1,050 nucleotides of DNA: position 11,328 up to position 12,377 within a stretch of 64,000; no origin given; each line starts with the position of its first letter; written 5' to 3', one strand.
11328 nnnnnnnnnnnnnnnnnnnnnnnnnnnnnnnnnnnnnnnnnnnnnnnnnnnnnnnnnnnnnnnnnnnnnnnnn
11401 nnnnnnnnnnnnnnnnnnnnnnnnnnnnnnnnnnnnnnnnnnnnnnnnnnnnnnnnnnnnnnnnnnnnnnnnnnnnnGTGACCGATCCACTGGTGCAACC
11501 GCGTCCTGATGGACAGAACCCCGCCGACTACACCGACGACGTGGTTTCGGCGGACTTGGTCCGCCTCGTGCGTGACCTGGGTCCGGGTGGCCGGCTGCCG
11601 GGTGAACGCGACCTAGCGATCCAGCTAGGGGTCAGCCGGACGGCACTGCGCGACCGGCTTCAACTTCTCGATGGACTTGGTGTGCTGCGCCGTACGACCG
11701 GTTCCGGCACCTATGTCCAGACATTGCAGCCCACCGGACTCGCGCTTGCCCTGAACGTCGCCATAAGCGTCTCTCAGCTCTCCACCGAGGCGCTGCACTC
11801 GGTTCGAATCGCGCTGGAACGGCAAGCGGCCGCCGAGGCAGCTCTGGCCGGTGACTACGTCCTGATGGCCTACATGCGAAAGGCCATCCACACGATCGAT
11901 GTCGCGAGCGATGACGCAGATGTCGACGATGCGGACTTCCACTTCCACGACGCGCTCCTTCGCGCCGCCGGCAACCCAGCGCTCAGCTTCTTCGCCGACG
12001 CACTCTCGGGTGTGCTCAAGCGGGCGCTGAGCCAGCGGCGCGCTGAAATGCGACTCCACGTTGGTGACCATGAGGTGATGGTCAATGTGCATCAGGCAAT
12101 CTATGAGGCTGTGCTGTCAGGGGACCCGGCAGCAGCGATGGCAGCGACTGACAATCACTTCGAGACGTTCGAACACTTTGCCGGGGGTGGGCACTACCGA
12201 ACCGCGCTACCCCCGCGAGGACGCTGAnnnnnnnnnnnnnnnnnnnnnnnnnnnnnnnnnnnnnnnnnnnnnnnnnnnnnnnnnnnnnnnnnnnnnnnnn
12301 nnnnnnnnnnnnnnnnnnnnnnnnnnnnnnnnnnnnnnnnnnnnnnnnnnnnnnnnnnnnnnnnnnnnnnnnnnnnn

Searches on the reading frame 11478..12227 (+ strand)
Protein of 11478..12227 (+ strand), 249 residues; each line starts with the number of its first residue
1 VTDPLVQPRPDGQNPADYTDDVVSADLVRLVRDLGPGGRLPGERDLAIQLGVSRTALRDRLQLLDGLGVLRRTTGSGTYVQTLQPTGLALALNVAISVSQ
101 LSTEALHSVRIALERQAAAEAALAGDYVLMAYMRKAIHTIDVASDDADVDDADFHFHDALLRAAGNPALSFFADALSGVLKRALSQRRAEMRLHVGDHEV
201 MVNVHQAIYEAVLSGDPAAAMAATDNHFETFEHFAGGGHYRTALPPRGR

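Call 46: search_protein_families(library=ncbifam, proteins=[window:11478-12227:+], max_evalue=0.00001)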
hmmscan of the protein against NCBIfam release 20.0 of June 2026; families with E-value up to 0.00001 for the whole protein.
window:11478-12227:+ (249 aa): 13 families
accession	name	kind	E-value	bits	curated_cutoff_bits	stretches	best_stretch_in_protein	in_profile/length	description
NF007001.0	PRK09464.1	equivalog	2.3e-23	83.1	330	1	21-232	13-229/254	pyruvate dehydrogenase complex transcriptional repressor PdhR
NF007741.0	PRK10421.1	equivalog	7.3e-23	81.3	311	1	26-229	15-227/262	transcriptional regulator LldR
NF003011.0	PRK03837.1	subfamily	6.2e-21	75.1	260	1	23-230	18-228/241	transcriptional regulator NanR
NF007442.0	PRK09990.1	equivalog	7.9e-17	61.5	301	1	21-231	13-231/256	transcriptional regulator GlcC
TIGR03338.1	phnR_burk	equivalog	1.6e-11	44.2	271.5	1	31-229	26-207/212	phosphonate utilization associated transcriptional regulator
NF052290.2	MocR_like_YczR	exception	7.8e-09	34.7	487.4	1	34-118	37-127/458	MocR-like transcription factor YczR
NF007588.0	PRK10225.1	equivalog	8.9e-09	35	442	1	34-229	27-225/257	Uxu operon transcriptional regulator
TIGR02018.2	his_ut_repres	equivalog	1.4e-08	34.4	220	1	32-126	15-108/226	histidine utilization transcriptional repressor HutC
TIGR02325.1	C_P_lyase_phnF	equivalog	5.1e-08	32.7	156.8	1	33-162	25-153/238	phosphonate metabolism transcriptional regulator PhnF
TIGR02812.1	fadR_gamma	equivalog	1.3e-07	31.6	249.2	1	34-180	24-171/235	fatty acid metabolism transcriptional regulator FadR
NF003444.0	PRK04984.1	equivalog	1.5e-07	31.2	189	1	34-181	25-173/239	fatty acid metabolism transcriptional regulator FadR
NF008571.0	PRK11523.1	equivalog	9.4e-07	28.5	396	1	37-230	29-220/258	transcriptional regulator ExuR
NF052282.1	PLP_TF_PdxR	equivalog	9.9e-06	24.8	320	0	33-137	18-120/448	MocR-like pyridoxine biosynthesis transcription factor PdxR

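Call 47: find_homologous_proteins(query=window:11478-12227:+, max_evalue=1e-20)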
Query window:11478-12227:+ (249 aa): 150 proteins with E <= 1e-20 among 8000 candidates; the best 120 are listed.
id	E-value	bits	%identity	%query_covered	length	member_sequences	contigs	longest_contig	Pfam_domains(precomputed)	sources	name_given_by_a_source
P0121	6.3e-156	535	100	100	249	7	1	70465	PF07729.18,PF00392.28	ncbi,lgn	ncbi:MAG: FadR/GntR family transcriptional regulator [Geodermatophilaceae bacterium]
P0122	8.2e-104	365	73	99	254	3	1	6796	PF07729.18,PF00392.28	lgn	-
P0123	3.0e-103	363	73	97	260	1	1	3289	PF07729.18,PF00392.28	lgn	-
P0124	2.1e-84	301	64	96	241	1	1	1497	PF07729.18,PF00392.28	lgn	-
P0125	4.4e-81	290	66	88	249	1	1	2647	PF07729.18,PF00392.28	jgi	-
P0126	1.3e-80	289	63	94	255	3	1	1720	PF07729.18,PF00392.28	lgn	-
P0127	5.0e-80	287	64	93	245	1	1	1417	PF07729.18,PF00392.28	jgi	jgi:DNA-binding FadR family transcriptional regulator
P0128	4.0e-79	284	62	91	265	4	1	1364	PF07729.18,PF00392.28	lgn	-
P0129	4.8e-78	280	65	87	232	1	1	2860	PF07729.18,PF00392.28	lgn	-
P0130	6.9e-76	273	63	87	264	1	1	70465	PF07729.18,PF00392.28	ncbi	ncbi:MAG: FadR/GntR family transcriptional regulator [Geodermatophilaceae bacterium]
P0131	1.5e-75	272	64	89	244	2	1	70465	PF07729.18,PF00392.28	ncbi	ncbi:MAG: FadR/GntR family transcriptional regulator [Geodermatophilaceae bacterium]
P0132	4.8e-73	264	59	91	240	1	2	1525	PF07729.18,PF00392.28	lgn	-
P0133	1.2e-71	259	58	88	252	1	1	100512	PF07729.18,PF00392.28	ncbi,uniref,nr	ncbi:FadR/GntR family transcriptional regulator [Amycolatopsis sp. H20-H5]|uniref:FadR/GntR family t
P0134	2.9e-71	258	61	87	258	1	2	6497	PF07729.18,PF00392.28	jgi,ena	-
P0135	3.2e-71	258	60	87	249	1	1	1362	PF13412.13,PF07729.18,PF00392.28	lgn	-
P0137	7.2e-68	247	59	88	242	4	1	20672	PF07729.18,PF00392.28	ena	-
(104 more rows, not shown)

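Call 48: find_encoding_contigs(protein=P0122, flank=6000, max_places=3)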
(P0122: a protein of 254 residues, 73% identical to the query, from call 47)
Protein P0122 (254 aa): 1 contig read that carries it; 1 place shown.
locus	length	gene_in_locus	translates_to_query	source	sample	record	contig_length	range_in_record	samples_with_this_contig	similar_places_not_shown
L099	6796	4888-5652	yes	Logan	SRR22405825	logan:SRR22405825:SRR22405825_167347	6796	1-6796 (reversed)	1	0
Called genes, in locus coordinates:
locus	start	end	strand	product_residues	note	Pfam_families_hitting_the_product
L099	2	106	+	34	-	?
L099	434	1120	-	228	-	PF02754:CCG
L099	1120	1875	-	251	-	PF00392:GntR, PF07729:FCD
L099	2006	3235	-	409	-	PF02515:CoA_transf_3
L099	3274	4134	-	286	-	PF00378:ECH_1, PF16113:ECH_2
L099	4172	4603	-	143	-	-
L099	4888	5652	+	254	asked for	PF00392:GntR, PF07729:FCD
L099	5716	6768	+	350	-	PF03480:DctP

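Call 49: find_encoding_contigs(protein=P0123, flank=6000, max_places=3)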
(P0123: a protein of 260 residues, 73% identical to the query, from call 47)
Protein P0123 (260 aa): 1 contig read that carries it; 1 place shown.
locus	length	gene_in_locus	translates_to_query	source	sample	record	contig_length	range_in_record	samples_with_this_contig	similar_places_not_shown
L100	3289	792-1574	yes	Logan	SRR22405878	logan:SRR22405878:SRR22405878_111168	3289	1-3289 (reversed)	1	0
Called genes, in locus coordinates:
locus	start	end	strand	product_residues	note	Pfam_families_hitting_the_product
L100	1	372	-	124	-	?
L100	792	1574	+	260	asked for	PF00392:GntR, PF07729:FCD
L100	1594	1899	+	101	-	PF04290:DctQ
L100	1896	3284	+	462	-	PF06808:DctM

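Call 50: find_encoding_contigs(protein=P0137, flank=8000, max_places=3)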
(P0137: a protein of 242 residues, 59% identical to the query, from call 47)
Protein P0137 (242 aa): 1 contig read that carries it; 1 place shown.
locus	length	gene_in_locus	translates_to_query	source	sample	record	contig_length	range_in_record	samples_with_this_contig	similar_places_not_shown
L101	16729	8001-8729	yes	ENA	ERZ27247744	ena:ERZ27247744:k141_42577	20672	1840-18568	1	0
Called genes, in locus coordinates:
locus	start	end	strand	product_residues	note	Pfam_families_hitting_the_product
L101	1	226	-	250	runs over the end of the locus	PF00215:OMPdecase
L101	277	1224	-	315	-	PF02826:2-Hacid_dh_C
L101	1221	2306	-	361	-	PF02615:Ldh_2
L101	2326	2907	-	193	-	-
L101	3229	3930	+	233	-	PF22507:DUF6994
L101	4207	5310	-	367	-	PF04228:Zn_peptidase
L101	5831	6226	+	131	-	-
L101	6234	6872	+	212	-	PF08808:RES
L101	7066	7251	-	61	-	-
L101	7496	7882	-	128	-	-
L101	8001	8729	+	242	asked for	PF00392:GntR, PF07729:FCD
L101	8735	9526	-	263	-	PF00106:adh_short, PF08659:KR, PF13561:adh_short_C2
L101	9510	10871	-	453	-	PF00083:Sugar_tr, PF07690:MFS_1, PF00083:Sugar_tr, PF07690:MFS_1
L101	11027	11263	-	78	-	PF00364:Biotin_lipoyl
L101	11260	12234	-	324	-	PF02779:Transket_pyr, PF02780:Transketolase_C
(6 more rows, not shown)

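Call 51: find_encoding_contigs(protein=P0133, flank=8000, max_places=3)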
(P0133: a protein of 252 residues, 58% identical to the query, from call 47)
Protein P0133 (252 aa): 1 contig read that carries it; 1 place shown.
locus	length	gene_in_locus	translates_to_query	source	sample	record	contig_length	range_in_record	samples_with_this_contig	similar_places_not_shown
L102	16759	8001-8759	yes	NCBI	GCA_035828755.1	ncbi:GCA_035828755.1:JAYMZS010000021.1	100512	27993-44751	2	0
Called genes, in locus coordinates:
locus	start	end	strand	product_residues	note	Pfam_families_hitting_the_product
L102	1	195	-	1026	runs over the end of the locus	PF00486:Trans_reg_C, PF03704:BTAD, PF07719:TPR_2 (faint), PF13424:TPR_12 (weak)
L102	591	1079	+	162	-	PF03479:PCC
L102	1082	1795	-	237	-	PF00392:GntR, PF07729:FCD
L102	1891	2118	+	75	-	PF00364:Biotin_lipoyl, PF25997:BSH_YhbJ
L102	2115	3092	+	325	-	PF00676:E1_dh, PF13292:DXP_synthase_N (weak)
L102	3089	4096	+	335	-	PF02779:Transket_pyr, PF02780:Transketolase_C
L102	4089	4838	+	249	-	PF00106:adh_short, PF13561:adh_short_C2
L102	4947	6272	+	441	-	PF00083:Sugar_tr, PF07690:MFS_1, PF00083:Sugar_tr, PF07690:MFS_1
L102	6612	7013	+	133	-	PF11611:DUF4352 (weak)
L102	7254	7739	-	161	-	PF03995:Inhibitor_I36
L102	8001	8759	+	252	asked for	PF00392:GntR, PF07729:FCD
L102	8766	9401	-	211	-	PF13365:Trypsin_2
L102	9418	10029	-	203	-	PF01476:LysM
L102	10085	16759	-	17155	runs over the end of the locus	-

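Call 64: search_solved_structures(query=window:11478-12227:+, max_evalue=1e-8, show_alignments=2)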
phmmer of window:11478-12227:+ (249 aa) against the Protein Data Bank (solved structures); distinct sequences matched with E-value up to 1e-8: 3.
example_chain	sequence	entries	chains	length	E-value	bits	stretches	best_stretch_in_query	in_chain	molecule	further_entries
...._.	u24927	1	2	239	1.1e-13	54.8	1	34-231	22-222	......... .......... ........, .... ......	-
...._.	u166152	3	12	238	3.1e-12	50.1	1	26-229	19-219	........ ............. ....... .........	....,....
9wfi_A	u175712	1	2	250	2.2e-09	40.8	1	31-182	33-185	Uncharacterized HTH-type transcriptional regulator Rv0494,Fatty acid metabolism regulator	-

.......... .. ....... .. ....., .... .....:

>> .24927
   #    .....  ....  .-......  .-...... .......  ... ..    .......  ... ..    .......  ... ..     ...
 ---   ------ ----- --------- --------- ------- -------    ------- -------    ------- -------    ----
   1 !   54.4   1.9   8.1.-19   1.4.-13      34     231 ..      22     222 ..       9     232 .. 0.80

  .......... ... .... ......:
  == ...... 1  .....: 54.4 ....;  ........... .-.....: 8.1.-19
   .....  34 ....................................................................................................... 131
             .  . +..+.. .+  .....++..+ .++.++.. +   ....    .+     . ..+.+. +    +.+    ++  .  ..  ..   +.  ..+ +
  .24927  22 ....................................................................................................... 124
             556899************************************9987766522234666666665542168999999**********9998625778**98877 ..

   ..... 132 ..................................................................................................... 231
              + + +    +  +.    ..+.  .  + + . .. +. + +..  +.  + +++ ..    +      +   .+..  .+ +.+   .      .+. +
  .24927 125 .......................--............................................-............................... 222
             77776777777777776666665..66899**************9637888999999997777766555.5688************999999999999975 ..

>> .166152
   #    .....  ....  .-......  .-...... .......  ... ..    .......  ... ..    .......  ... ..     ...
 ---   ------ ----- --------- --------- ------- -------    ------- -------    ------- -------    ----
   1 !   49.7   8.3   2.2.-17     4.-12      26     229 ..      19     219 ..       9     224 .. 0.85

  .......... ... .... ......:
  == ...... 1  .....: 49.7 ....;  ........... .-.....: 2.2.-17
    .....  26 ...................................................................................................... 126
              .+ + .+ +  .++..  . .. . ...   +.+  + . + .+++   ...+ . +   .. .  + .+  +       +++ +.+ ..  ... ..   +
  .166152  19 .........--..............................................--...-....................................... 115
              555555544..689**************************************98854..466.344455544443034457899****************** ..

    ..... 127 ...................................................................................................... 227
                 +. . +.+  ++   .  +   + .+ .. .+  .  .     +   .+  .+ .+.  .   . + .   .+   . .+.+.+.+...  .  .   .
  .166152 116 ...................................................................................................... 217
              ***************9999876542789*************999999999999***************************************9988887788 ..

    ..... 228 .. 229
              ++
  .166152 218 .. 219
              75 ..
